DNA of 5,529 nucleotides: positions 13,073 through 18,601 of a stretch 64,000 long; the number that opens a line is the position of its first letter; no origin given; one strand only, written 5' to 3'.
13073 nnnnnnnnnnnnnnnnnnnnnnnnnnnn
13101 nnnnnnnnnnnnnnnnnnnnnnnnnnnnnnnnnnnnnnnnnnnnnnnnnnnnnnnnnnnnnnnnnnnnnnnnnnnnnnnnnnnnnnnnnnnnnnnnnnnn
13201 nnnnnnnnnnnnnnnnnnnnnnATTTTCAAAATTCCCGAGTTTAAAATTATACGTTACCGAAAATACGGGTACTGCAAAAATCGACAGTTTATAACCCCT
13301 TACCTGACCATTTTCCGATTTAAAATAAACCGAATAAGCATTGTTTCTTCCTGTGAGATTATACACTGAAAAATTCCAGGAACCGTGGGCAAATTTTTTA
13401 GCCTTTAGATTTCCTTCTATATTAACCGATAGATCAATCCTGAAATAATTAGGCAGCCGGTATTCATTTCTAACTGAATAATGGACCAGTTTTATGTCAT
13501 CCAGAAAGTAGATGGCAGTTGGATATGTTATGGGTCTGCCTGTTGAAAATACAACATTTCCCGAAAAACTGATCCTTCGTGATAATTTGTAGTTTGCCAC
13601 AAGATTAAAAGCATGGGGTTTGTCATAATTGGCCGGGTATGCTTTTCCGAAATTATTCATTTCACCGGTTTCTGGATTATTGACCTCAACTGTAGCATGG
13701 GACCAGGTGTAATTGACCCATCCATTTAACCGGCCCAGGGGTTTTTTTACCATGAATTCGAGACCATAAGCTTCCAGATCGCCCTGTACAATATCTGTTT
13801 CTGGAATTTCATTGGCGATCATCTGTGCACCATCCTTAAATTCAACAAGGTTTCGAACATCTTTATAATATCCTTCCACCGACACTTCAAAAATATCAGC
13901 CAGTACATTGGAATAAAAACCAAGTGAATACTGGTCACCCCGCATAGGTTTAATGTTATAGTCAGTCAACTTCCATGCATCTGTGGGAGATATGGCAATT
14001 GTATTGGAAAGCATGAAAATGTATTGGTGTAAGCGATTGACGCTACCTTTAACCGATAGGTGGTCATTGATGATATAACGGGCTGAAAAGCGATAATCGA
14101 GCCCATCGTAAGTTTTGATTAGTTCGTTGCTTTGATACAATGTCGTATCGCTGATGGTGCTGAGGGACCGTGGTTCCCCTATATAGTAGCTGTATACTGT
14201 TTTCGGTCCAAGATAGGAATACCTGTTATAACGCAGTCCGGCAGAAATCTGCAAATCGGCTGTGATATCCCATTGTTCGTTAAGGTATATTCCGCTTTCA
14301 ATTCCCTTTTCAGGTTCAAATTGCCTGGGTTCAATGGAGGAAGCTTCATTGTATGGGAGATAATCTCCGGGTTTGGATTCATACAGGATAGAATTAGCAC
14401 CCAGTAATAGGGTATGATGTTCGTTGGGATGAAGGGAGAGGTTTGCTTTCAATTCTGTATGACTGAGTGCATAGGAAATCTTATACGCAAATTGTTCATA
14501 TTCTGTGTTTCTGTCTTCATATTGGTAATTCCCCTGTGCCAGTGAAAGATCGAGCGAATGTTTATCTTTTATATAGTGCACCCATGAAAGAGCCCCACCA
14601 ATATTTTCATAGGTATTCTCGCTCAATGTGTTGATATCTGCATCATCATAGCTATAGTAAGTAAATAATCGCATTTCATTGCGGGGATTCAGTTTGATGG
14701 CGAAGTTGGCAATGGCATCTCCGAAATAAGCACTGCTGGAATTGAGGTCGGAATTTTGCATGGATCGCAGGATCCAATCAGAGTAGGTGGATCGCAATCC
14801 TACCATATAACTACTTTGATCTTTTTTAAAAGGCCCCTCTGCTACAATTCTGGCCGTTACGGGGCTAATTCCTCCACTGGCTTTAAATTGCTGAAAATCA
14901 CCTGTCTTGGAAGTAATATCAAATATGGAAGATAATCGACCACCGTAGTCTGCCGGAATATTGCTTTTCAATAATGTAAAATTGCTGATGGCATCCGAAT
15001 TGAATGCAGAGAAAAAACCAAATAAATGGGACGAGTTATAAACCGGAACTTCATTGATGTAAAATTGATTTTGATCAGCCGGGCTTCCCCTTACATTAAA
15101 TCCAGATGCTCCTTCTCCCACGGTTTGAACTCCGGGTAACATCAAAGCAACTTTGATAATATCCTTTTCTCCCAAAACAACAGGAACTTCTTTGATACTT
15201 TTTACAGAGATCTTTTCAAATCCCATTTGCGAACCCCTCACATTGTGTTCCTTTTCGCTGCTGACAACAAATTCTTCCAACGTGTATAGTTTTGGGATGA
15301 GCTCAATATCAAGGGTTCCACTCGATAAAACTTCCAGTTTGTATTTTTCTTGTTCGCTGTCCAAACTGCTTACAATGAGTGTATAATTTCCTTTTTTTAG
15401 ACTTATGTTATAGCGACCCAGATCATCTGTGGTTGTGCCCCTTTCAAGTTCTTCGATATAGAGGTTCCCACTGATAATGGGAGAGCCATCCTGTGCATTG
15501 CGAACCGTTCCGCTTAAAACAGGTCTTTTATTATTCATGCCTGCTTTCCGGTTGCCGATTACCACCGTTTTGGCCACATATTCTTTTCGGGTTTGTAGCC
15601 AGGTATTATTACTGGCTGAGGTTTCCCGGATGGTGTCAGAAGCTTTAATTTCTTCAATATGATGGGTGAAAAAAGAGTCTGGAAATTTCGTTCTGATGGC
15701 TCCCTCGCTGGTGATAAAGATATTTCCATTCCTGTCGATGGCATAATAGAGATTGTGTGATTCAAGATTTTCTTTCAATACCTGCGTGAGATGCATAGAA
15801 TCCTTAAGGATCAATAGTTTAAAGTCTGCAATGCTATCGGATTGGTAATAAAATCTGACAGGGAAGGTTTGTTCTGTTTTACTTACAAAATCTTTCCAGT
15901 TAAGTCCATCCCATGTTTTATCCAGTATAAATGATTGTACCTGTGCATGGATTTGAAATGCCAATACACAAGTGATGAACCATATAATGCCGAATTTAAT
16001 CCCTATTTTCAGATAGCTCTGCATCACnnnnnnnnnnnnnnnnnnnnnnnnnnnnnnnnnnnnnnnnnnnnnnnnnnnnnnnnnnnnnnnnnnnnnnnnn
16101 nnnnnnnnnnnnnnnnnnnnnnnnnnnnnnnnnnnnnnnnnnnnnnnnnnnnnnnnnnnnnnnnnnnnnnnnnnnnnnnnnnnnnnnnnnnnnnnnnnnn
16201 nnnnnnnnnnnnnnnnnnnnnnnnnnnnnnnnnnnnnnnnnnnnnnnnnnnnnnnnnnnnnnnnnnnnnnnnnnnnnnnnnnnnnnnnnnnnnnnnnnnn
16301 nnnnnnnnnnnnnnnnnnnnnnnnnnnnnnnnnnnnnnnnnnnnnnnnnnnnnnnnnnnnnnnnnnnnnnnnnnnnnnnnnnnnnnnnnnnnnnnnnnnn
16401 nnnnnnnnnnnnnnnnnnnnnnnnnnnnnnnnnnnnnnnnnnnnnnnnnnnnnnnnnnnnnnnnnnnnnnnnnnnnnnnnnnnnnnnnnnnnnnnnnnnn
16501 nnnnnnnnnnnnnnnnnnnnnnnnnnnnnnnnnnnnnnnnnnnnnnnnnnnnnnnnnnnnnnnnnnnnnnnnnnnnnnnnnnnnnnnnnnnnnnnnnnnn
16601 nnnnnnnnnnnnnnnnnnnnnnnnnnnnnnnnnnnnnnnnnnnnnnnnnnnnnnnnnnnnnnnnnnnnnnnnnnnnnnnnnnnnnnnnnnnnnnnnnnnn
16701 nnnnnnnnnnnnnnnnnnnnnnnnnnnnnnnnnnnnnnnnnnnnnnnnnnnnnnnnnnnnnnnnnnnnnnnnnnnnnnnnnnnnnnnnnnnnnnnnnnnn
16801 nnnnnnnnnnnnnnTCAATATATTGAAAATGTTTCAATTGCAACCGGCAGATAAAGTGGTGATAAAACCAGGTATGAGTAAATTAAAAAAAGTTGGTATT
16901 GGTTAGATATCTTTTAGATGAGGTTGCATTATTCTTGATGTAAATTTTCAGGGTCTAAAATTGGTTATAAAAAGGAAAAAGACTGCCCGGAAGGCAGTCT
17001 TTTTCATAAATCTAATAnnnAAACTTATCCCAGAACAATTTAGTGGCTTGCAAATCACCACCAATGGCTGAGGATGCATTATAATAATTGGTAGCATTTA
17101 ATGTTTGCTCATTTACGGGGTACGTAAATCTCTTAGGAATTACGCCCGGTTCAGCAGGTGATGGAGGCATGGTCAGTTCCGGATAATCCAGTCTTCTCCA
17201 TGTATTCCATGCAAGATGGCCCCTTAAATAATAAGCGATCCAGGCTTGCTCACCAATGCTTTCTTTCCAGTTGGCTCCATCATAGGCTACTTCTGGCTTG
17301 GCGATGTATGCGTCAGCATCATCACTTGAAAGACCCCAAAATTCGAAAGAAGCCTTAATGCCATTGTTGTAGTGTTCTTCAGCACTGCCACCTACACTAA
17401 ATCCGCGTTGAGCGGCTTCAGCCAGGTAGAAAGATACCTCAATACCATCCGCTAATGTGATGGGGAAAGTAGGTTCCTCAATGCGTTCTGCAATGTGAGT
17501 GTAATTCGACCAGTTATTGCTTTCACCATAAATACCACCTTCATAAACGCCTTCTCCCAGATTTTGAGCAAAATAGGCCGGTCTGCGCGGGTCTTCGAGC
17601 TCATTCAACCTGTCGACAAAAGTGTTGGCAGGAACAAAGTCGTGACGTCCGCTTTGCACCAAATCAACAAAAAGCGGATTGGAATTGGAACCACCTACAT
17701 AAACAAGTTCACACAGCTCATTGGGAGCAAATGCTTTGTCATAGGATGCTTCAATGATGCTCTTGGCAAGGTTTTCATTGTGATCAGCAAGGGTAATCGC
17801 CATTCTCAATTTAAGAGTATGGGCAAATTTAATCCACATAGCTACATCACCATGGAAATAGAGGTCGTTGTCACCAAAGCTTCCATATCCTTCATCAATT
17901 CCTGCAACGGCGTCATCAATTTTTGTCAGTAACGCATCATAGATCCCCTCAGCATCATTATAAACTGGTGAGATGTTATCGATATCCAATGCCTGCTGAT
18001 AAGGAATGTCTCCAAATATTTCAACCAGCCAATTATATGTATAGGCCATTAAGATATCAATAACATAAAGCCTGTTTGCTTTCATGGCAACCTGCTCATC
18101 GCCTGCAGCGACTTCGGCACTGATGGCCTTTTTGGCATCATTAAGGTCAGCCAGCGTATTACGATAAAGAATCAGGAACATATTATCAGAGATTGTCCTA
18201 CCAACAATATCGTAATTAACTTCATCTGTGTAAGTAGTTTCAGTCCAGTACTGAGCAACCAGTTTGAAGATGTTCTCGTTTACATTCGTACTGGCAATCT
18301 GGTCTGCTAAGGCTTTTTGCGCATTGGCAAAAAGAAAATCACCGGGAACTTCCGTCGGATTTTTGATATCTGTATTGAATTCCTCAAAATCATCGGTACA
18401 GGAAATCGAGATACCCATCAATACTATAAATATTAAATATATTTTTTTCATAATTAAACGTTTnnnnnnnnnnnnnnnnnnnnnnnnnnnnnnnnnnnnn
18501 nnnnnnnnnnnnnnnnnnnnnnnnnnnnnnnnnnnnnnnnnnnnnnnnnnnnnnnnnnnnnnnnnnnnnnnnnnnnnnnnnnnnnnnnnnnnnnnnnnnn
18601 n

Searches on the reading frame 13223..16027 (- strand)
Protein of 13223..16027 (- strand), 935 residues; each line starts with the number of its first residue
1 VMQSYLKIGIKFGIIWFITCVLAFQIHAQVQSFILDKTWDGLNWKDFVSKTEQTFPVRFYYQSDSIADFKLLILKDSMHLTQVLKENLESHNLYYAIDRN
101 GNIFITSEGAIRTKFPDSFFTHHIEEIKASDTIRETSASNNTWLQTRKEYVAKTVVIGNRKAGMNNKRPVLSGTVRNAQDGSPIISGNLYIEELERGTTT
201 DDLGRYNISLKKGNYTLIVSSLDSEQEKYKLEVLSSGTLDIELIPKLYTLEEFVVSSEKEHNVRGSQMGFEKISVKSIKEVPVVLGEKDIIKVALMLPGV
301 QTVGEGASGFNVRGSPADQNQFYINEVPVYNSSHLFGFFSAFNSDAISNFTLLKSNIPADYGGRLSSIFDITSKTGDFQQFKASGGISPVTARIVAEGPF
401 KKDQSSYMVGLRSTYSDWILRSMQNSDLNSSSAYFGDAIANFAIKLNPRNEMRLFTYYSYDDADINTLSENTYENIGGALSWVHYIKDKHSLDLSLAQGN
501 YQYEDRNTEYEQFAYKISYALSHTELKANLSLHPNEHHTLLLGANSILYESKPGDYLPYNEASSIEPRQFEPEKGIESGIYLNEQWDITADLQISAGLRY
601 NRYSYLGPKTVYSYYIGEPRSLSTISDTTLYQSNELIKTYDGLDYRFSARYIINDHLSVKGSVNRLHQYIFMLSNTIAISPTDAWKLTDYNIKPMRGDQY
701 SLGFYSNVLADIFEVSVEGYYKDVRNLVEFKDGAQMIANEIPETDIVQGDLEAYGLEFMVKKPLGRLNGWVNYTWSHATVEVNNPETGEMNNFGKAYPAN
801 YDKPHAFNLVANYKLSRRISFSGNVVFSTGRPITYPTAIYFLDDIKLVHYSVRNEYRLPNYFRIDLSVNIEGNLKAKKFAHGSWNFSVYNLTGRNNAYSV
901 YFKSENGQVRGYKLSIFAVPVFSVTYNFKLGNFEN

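Call 29: search_protein_families(library=pfam, proteins=[window:13223-16027:-], max_evalue=0.01)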
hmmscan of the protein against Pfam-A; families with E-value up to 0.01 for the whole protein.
window:13223-16027:- (935 aa): 4 families
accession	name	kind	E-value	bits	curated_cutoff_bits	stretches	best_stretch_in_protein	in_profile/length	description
PF00593.30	TonB_dep_Rec_b-barrel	-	1.1e-22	81.9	27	1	446-891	25-436/436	TonB dependent receptor-like, beta-barrel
PF13715.12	CarbopepD_reg_2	-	3.7e-12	46.5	32.2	1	171-255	1-88/88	CarboxypepD_reg-like domain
PF13620.12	CarboxypepD_reg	-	8.7e-10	39.3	32.3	1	171-240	2-78/82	Carboxypeptidase regulatory-like domain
PF07715.20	Plug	-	1e-07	32.9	23.9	1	288-364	23-102/107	TonB-dependent Receptor Plug Domain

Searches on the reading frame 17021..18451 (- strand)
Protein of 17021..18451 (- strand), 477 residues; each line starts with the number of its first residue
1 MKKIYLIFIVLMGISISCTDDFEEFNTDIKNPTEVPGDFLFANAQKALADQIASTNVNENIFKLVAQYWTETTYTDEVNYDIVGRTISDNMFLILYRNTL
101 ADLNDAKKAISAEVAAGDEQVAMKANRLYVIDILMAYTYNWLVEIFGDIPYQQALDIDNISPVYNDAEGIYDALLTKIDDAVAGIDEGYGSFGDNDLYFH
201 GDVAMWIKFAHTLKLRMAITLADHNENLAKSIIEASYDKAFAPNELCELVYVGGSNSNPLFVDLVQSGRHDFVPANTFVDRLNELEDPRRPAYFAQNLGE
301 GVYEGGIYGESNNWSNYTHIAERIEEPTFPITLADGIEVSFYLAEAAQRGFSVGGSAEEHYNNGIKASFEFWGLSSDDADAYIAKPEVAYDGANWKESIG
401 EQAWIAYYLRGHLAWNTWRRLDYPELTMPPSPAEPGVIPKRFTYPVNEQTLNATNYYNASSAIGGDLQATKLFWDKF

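Call 29: search_protein_families(library=pfam, proteins=[window:17021-18451:-], max_evalue=0.01)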
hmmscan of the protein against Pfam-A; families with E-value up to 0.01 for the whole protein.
window:17021-18451:- (477 aa): 2 families
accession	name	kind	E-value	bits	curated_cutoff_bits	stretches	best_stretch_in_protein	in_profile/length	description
PF12771.13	SusD-like_2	-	1.6e-104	350.5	27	1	32-445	4-415/415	Starch-binding associating with outer membrane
PF12741.13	SusD-like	-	8.6e-49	167.3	27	1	86-475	73-495/495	Susd and RagB outer membrane lipoprotein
